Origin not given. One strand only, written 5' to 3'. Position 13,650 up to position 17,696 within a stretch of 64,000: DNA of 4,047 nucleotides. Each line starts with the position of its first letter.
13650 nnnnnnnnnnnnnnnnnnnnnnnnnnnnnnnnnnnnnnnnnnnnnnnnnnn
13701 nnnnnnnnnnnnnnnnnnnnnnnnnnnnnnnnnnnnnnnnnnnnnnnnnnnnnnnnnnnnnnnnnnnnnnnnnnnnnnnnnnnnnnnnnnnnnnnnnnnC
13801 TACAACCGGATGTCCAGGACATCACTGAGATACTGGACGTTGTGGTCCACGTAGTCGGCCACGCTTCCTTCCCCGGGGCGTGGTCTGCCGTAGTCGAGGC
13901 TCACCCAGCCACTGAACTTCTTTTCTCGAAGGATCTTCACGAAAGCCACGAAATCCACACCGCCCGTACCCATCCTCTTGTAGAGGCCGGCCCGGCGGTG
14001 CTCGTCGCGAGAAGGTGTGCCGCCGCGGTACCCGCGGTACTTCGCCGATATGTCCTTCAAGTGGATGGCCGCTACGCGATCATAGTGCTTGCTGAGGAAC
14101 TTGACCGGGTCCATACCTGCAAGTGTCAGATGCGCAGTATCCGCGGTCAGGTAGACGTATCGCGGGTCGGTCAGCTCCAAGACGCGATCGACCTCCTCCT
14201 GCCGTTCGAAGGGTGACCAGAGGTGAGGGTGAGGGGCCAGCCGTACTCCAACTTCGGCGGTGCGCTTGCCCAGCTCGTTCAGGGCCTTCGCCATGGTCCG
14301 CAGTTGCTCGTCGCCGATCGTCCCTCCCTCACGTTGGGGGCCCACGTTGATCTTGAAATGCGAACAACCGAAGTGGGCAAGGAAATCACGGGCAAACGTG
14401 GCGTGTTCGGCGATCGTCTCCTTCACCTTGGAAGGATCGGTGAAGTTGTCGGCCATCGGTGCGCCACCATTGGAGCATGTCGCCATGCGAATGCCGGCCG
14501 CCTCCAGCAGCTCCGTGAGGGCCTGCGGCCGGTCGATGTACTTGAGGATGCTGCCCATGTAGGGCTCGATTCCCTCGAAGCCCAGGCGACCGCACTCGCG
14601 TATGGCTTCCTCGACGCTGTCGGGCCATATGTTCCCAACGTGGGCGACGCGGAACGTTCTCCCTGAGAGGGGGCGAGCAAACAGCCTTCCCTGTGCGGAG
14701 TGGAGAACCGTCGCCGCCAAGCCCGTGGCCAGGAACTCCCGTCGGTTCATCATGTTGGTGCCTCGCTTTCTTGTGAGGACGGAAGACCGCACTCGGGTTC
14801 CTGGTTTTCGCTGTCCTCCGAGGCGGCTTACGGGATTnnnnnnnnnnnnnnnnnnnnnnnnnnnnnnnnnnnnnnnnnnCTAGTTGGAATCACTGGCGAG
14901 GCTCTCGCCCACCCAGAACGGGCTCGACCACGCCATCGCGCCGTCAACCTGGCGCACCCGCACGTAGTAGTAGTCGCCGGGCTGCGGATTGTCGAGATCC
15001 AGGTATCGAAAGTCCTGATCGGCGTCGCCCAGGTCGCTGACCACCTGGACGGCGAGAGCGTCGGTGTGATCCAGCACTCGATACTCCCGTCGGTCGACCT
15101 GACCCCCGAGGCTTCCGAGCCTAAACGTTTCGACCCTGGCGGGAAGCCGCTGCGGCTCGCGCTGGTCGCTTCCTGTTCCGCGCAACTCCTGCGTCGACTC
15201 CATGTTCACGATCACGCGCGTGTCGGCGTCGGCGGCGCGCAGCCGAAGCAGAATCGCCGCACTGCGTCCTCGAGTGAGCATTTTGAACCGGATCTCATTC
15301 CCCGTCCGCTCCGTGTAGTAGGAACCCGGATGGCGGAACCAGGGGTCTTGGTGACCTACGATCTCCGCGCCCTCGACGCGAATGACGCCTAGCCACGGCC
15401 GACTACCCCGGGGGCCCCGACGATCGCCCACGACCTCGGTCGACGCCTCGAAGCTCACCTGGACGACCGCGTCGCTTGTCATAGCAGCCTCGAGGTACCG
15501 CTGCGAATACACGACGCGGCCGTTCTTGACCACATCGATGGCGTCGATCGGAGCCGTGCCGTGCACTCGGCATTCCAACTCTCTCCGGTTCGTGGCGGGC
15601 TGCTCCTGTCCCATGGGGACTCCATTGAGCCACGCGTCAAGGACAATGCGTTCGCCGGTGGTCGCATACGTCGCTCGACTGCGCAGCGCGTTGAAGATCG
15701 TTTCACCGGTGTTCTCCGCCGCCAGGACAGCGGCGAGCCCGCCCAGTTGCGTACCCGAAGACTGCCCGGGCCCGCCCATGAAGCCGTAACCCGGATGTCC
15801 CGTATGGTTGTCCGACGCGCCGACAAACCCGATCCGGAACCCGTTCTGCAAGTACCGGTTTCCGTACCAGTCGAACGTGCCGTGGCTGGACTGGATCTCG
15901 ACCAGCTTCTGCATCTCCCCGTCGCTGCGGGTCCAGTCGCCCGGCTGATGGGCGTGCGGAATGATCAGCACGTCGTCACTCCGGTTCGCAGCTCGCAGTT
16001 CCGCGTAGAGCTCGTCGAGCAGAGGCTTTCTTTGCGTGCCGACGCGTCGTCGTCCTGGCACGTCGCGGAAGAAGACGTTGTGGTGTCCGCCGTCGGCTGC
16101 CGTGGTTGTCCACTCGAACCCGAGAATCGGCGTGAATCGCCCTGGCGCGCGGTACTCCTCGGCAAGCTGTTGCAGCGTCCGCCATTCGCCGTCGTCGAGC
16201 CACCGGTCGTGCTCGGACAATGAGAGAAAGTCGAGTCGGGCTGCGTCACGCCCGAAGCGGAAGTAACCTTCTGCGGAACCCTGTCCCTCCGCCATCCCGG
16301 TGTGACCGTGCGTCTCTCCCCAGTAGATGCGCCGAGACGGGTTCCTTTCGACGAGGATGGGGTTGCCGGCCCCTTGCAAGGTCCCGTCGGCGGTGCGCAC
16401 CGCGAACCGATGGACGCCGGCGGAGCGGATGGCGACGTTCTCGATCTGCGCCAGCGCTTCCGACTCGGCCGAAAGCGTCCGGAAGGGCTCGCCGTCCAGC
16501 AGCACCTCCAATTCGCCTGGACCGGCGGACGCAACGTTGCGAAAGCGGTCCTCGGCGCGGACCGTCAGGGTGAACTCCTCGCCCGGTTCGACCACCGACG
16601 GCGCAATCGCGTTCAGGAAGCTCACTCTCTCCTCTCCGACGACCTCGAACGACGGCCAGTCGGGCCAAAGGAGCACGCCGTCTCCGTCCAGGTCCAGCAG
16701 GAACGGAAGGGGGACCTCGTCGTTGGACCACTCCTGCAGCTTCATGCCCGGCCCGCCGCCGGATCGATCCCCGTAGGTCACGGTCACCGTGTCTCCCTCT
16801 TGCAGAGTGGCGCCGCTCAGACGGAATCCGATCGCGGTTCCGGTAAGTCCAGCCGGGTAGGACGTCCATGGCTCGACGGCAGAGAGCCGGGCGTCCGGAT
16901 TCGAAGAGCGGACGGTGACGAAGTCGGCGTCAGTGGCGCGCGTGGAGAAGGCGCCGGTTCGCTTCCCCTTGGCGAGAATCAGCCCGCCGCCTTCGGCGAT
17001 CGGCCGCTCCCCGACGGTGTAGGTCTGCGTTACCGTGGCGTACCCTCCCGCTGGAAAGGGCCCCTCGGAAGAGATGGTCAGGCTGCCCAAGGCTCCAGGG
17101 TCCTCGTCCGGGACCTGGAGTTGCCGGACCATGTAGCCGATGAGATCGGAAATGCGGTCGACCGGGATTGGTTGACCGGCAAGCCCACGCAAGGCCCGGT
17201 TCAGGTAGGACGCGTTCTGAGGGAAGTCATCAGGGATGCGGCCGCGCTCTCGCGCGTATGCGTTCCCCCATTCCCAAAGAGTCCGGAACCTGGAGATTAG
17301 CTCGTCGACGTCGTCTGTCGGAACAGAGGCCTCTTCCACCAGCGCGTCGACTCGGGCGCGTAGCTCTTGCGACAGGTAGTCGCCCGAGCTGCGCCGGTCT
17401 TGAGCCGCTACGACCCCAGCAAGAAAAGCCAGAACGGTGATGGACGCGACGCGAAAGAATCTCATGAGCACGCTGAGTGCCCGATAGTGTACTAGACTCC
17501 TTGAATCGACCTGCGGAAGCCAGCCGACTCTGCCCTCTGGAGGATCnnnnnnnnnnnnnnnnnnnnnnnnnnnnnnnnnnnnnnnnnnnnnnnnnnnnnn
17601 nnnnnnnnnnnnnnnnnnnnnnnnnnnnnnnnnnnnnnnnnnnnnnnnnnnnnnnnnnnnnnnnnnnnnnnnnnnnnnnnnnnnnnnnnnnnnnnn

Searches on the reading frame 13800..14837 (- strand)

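Call 59: search_protein_families(library=pfam, proteins=[window:13800-14837:-], max_evalue=0.0001)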
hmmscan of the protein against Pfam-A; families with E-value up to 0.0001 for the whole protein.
window:13800-14837:- (345 aa): 1 family
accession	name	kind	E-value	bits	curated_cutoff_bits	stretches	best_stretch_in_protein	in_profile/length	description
PF01261.30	AP_endonuc_2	-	4.5e-27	95.8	31.1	1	80-325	2-238/249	Xylose isomerase-like TIM barrel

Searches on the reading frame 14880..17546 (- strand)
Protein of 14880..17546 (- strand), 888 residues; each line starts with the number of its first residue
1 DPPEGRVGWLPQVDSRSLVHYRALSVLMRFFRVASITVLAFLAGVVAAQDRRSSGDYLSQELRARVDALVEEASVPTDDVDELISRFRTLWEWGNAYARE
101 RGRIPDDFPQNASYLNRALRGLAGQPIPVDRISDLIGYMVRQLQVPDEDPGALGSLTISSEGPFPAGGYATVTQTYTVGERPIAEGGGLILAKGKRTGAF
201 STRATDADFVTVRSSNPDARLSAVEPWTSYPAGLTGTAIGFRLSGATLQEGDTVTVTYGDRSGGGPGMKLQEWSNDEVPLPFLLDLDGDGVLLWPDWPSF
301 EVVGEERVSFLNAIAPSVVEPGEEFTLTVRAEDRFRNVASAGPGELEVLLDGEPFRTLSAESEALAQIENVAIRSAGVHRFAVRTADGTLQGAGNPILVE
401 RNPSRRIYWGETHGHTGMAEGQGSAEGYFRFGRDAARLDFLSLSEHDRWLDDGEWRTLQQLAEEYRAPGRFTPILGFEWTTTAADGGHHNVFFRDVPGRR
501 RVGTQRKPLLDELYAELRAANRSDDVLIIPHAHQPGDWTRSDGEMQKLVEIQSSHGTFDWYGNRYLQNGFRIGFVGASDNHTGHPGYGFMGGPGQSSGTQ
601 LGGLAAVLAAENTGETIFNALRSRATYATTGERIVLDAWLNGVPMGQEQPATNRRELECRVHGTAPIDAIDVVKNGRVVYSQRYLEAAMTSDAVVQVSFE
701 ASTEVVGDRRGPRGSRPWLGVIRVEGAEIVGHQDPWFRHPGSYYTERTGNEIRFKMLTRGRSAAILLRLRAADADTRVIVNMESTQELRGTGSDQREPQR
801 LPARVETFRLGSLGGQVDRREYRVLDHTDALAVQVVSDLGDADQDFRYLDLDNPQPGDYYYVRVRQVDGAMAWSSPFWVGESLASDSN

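Call 59: search_protein_families(library=pfam, proteins=[window:14880-17546:-], max_evalue=0.0001)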
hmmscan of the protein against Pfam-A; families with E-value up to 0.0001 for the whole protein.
window:14880-17546:- (888 aa): 1 family
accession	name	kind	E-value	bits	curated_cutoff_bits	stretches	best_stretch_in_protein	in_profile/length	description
PF12228.14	DUF3604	-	3.6e-21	75.7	20.4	2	452-532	134-221/591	Protein of unknown function (DUF3604)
